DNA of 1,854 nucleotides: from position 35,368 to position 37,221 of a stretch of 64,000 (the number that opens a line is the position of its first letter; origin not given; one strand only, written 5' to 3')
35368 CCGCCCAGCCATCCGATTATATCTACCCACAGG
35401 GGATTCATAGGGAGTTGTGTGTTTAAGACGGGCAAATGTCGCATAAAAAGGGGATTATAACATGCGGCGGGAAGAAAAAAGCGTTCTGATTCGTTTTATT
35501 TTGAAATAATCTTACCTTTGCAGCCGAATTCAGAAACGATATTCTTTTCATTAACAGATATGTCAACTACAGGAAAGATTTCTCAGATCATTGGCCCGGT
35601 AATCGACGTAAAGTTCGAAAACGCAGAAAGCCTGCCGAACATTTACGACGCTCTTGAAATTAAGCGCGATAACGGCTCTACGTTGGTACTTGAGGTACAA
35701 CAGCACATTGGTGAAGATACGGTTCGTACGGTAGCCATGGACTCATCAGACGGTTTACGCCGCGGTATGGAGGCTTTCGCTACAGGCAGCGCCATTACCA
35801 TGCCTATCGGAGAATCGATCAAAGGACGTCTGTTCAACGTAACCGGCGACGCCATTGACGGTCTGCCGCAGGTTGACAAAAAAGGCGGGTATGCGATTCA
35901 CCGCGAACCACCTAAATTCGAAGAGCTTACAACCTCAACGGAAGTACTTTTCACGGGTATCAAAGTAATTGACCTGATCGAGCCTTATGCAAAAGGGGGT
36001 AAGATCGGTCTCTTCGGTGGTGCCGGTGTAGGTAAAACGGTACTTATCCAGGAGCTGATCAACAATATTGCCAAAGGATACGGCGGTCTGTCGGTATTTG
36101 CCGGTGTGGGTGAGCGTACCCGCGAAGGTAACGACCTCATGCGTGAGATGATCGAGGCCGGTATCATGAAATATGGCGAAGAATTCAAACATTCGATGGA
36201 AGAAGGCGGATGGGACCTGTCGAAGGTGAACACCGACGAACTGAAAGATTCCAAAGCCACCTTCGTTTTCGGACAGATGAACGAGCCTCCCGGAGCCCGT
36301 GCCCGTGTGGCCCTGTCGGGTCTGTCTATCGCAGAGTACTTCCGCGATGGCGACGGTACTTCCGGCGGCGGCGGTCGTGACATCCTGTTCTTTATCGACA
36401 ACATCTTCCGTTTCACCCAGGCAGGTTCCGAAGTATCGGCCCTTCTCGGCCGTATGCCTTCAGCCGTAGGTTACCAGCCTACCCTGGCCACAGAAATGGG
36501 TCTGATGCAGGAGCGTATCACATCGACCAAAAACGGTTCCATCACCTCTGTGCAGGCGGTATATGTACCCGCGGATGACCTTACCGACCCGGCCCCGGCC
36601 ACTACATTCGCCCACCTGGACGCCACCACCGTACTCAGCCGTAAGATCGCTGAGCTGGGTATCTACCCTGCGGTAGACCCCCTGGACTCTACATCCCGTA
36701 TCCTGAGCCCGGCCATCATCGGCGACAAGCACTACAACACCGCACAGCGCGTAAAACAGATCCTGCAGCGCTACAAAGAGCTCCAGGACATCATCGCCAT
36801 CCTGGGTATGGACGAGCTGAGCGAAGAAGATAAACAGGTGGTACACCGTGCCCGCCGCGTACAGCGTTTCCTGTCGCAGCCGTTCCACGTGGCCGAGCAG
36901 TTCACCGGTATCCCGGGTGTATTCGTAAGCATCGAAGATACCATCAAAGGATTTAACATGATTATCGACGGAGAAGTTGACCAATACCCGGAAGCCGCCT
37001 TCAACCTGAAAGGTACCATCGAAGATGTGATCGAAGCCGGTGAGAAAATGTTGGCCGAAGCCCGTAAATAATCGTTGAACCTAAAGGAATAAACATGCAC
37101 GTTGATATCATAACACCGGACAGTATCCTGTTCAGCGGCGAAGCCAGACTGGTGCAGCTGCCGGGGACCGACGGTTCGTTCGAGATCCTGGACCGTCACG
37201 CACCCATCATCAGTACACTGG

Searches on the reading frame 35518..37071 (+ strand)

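Call 71: search_protein_families(library=pfam, proteins=[window:35518-37071:+], max_evalue=0.00001)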
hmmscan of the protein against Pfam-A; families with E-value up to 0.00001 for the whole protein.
window:35518-37071:+ (517 aa): 3 families
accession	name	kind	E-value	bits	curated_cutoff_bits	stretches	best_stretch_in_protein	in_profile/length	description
PF00006.31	ATP-synt_ab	-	2e-62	211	29.5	1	147-393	1-213/213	ATP synthase alpha/beta family, nucleotide-binding domain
PF02874.29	ATP-synt_ab_N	-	7.3e-20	71.7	20.9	1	21-90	1-69/69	ATP synthase alpha/beta family, beta-barrel domain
PF22919.1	ATP-synt_VA_C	-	6.9e-17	61.8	24.7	1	401-490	8-100/101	C-terminal domain of V and A type ATP synthase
